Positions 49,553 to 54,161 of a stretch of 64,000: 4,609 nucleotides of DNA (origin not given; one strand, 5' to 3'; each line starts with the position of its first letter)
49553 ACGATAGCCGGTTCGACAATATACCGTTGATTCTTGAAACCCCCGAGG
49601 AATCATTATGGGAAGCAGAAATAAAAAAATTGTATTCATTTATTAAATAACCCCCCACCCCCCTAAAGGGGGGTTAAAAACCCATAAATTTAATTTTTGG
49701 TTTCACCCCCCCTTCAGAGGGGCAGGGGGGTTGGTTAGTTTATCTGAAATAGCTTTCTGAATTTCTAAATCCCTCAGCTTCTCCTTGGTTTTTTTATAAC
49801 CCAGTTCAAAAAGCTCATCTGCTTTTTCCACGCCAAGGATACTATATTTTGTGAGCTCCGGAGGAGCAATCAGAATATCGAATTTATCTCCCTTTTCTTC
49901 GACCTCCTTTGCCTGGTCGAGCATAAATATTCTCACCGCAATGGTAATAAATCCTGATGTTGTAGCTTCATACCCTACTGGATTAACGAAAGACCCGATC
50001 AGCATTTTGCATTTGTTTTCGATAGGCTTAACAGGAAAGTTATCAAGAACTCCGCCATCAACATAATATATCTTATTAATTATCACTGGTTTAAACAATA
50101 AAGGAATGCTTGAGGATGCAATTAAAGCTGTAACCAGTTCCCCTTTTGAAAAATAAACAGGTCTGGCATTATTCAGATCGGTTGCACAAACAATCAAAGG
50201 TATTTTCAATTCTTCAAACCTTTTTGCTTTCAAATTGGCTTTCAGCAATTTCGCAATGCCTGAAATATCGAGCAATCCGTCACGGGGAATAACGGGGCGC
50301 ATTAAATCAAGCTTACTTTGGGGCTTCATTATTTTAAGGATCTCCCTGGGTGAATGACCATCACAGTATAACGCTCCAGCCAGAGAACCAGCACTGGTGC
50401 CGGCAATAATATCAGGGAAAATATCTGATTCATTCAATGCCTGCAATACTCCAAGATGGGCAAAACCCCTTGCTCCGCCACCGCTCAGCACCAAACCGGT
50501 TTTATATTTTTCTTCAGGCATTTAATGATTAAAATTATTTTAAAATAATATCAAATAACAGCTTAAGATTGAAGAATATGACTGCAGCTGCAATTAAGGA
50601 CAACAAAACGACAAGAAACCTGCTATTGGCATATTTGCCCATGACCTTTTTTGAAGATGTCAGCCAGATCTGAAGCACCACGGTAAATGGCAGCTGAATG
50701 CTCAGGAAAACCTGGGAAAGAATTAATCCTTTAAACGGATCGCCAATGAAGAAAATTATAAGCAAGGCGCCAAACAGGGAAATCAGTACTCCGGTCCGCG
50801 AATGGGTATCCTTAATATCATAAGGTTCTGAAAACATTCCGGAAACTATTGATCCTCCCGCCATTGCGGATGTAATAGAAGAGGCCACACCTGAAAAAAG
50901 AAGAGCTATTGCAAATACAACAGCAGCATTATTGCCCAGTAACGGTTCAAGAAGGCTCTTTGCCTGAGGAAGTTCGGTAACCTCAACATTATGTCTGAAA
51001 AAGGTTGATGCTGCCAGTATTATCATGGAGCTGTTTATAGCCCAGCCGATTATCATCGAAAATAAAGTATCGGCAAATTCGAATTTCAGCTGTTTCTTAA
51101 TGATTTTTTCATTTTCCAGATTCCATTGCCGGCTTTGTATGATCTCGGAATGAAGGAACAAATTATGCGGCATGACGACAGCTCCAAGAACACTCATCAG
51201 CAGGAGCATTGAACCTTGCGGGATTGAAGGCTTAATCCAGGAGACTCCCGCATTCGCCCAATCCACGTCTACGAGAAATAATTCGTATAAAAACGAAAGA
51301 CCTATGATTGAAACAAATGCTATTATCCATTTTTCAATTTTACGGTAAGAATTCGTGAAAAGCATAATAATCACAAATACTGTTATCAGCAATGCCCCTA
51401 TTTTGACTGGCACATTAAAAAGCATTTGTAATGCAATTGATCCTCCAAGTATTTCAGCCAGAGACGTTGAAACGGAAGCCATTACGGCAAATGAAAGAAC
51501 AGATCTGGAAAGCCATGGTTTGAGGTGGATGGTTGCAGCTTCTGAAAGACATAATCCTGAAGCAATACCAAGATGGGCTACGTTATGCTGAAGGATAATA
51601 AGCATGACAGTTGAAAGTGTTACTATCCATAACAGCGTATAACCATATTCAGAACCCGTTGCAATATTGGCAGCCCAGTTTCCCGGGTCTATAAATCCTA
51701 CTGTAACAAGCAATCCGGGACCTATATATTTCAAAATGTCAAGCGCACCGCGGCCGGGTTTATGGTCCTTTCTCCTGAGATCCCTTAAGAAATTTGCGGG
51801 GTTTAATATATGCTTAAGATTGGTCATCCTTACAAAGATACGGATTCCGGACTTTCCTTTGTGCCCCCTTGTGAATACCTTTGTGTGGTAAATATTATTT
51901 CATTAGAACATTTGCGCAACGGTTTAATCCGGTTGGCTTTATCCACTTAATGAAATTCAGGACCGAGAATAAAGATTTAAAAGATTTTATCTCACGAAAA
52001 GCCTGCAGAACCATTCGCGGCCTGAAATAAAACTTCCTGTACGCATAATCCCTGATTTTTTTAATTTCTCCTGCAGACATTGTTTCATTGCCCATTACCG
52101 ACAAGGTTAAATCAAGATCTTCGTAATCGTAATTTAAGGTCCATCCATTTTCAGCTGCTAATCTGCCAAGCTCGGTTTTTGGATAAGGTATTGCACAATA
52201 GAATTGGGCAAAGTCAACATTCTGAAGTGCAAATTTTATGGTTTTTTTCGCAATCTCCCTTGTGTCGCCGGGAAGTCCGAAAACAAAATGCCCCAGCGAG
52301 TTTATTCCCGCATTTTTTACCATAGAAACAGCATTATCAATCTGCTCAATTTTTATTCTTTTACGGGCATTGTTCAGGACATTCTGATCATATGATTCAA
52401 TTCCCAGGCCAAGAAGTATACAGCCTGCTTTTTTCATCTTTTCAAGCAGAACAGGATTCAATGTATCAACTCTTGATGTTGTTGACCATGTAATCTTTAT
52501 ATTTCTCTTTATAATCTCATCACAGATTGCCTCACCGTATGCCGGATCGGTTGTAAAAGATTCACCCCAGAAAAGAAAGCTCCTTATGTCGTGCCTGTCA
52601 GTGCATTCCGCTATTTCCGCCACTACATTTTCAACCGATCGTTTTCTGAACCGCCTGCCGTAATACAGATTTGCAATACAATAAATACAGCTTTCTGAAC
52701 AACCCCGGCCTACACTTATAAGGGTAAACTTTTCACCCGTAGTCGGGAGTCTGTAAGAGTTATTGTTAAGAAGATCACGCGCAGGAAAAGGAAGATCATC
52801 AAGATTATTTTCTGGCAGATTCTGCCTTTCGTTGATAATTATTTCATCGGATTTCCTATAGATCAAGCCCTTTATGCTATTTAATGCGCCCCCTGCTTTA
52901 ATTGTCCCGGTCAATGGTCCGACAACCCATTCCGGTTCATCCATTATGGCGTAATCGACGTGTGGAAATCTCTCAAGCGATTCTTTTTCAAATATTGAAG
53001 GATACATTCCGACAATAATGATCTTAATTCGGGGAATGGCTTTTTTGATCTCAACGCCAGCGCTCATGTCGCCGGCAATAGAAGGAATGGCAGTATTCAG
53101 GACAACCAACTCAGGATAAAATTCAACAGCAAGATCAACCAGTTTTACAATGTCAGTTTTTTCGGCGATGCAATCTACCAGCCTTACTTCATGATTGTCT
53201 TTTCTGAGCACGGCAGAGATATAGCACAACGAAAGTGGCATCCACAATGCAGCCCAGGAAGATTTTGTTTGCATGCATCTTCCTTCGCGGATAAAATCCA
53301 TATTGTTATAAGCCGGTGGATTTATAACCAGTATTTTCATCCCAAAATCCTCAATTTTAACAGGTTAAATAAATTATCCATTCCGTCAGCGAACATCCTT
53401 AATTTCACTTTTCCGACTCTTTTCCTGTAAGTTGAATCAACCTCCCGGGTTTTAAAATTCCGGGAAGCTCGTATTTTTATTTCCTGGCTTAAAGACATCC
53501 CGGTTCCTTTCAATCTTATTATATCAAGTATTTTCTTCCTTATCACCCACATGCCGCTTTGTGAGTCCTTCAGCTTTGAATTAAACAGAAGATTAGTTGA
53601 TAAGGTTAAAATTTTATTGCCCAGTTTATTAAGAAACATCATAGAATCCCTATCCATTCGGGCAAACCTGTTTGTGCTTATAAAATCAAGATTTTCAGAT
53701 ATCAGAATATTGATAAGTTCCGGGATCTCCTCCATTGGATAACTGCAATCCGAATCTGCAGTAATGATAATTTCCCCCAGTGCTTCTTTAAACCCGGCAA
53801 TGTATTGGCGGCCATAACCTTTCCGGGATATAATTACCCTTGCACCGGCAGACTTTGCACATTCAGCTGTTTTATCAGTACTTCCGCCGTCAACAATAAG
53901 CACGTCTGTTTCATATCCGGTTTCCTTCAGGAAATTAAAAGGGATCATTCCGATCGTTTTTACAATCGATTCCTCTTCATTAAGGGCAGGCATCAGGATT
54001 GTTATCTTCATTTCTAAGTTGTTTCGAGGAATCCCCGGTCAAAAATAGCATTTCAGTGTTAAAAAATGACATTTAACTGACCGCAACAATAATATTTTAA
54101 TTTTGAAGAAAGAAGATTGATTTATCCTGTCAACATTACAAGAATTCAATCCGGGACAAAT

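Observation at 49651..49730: Most complete copy shows terminal inverted repeats and encodes the C-terminus of the patatin-like ORF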

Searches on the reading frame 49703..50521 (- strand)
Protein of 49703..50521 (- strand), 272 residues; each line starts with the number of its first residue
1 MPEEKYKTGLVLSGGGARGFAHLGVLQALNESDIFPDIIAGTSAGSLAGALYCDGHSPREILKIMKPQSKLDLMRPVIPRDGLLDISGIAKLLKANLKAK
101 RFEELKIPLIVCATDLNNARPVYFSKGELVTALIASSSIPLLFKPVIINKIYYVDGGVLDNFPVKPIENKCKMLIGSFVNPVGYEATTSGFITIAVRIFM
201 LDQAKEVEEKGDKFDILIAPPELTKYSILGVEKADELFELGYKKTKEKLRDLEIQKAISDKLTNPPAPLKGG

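Call 16: find_homologous_proteins(query=window:49703-50521:-, max_evalue=1e-30)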
Query window:49703-50521:- (272 aa): 4433 proteins with E <= 1e-30 among 8000 candidates; the best 120 are listed.
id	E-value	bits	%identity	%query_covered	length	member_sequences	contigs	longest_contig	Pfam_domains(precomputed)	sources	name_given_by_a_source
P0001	2.8e-155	534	92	96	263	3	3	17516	PF01734.28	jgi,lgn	jgi:NTE family protein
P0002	1.4e-137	476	82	96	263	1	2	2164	PF01734.28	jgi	-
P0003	2.2e-137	475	82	96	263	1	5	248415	PF01734.28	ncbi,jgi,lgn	jgi:NTE family protein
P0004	3.3e-137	474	82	96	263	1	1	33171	PF01734.28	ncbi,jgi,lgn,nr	ncbi:MAG: patatin-like phospholipase family protein [Bacteroidales bacterium]|jgi:NTE family protein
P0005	8.7e-137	473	82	96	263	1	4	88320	PF01734.28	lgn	-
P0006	2.1e-136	472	82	96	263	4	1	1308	PF01734.28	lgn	-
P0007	3.5e-135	468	78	97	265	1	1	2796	PF01734.28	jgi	jgi:NTE family protein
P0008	2.2e-134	465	78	97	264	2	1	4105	PF01734.28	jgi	jgi:NTE family protein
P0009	1.3e-133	463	78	96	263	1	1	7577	PF01734.28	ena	-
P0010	3.1e-133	461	78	97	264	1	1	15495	PF01734.28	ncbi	-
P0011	4.2e-133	461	78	97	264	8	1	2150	PF01734.28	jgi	jgi:NTE family protein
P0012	1.1e-132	460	77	96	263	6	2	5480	PF01734.28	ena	-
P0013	3.0e-132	458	78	96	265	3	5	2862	PF01734.28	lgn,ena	-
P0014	3.9e-132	458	79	96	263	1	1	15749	PF01734.28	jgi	jgi:NTE family protein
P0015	7.8e-132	457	77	97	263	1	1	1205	PF01734.28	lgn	-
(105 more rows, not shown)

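Call 18: find_encoding_contigs(protein=P0001, flank=6000, max_places=3)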
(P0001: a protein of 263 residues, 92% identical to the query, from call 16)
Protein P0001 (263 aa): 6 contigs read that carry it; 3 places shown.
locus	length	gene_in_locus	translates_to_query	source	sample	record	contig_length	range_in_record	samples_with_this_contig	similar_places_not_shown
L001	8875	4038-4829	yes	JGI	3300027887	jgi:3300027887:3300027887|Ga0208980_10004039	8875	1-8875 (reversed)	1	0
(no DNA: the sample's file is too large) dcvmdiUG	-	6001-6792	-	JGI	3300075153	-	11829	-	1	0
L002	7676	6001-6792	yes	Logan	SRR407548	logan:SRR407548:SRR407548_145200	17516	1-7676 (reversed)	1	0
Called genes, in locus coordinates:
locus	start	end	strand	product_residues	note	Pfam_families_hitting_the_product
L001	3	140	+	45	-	?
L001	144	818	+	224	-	PF00535:Glycos_transf_2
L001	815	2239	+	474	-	PF02310:B12-binding, PF04055:Radical_SAM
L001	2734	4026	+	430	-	PF01566:Nramp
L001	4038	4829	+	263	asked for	PF01734:Patatin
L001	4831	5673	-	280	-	PF01261:AP_endonuc_2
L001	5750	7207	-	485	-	PF13537:GATase_7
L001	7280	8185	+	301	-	PF28533:DUF8429, PF28532:DUF8428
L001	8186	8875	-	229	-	?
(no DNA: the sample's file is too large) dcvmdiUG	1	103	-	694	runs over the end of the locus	PF13432:TPR_16 (faint), PF23914:TPR_CcmH_CycH (faint), PF13174:TPR_6 (faint), PF13424:TPR_12 (weak), PF00515:TPR_1, PF07719:TPR_2 (weak), PF13181:TPR_8 (weak), PF13371:TPR_9 (weak), +4 more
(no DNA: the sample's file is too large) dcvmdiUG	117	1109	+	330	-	PF04616:Glyco_hydro_43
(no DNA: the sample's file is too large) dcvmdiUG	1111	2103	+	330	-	PF04616:Glyco_hydro_43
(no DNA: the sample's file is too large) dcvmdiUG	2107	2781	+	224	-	PF00535:Glycos_transf_2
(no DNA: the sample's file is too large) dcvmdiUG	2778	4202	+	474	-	PF02310:B12-binding, PF04055:Radical_SAM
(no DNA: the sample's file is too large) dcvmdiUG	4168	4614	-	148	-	-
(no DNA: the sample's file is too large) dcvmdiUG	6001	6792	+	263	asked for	PF01734:Patatin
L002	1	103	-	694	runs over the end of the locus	PF13432:TPR_16 (faint), PF23914:TPR_CcmH_CycH (faint), PF13174:TPR_6 (faint), PF13424:TPR_12 (weak), PF00515:TPR_1, PF07719:TPR_2 (weak), PF13181:TPR_8 (weak), PF13371:TPR_9 (weak), +4 more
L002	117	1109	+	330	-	PF04616:Glyco_hydro_43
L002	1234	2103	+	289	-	PF04616:Glyco_hydro_43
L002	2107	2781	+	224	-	PF00535:Glycos_transf_2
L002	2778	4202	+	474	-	PF02310:B12-binding, PF04055:Radical_SAM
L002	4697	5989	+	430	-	PF01566:Nramp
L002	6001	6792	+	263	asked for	PF01734:Patatin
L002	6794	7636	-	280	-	PF01261:AP_endonuc_2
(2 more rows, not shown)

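Call 19: find_encoding_contigs(protein=P0003, flank=6000, max_places=3)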
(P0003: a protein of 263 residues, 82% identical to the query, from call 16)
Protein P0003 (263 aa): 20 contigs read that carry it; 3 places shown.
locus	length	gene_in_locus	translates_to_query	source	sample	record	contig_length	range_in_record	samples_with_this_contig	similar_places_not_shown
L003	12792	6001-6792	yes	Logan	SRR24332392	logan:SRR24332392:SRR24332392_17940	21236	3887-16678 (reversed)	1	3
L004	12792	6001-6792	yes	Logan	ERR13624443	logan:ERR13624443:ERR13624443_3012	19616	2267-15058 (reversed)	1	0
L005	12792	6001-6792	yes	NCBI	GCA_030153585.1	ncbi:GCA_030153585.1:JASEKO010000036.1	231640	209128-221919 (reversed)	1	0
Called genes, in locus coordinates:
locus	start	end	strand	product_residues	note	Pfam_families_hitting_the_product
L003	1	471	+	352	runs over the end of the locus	PF00724:Oxidored_FMN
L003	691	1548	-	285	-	PF19576:Acyltransf_2, PF01553:Acyltransferase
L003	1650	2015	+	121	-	PF01022:HTH_5, PF13412:HTH_24 (weak)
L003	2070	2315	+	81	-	PF04023:FeoA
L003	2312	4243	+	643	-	PF01926:MMR_HSR1, PF02421:FeoB_N, PF17910:FeoB_Cyto, PF07670:Gate, PF07664:FeoB_C, PF07670:Gate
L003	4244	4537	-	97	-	PF03795:YCII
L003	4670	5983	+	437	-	PF01566:Nramp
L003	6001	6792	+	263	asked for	PF01734:Patatin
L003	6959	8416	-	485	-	PF13537:GATase_7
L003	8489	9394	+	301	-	PF28533:DUF8429, PF28532:DUF8428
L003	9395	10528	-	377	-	PF04055:Radical_SAM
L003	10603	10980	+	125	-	PF04892:VanZ-LLP1 (weak)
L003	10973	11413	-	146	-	PF02082:Rrf2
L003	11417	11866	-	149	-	PF02502:LacAB_rpiB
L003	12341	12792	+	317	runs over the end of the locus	PF02445:NadA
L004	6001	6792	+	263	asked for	PF01734:Patatin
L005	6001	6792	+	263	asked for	PF01734:Patatin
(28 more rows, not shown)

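Call 51: search_protein_families(library=pfam, proteins=[window:49703-50521:-], max_evalue=0.00001)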
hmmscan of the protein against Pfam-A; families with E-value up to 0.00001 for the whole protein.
window:49703-50521:- (272 aa): 1 family
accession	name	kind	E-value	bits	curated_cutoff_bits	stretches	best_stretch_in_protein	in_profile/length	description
PF01734.28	Patatin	-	4.8e-39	135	27.7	1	10-165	1-188/191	Patatin-like phospholipase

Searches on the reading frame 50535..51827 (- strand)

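Call 51: search_protein_families(library=pfam, proteins=[window:50535-51827:-], max_evalue=0.00001)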
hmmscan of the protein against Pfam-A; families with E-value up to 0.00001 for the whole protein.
window:50535-51827:- (430 aa): 1 family
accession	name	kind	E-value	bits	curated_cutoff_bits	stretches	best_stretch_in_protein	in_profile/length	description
PF01566.24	Nramp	-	1.7e-110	369.9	29.8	1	51-403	1-357/357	Natural resistance-associated macrophage protein-like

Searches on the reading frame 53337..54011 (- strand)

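Call 53: search_protein_families(library=pfam, proteins=[window:53337-54011:-], max_evalue=0.001)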
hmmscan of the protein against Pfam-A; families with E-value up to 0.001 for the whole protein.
window:53337-54011:- (224 aa): 2 families
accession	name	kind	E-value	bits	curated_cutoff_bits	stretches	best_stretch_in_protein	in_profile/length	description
PF00535.33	Glycos_transf_2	-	4.6e-21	75.9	23.3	1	4-162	1-164/168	Glycosyl transferase family 2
PF10111.15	Glyco_tranf_2_2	-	0.00084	19.3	27.3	0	7-110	4-113/276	Glycosyltransferase like family 2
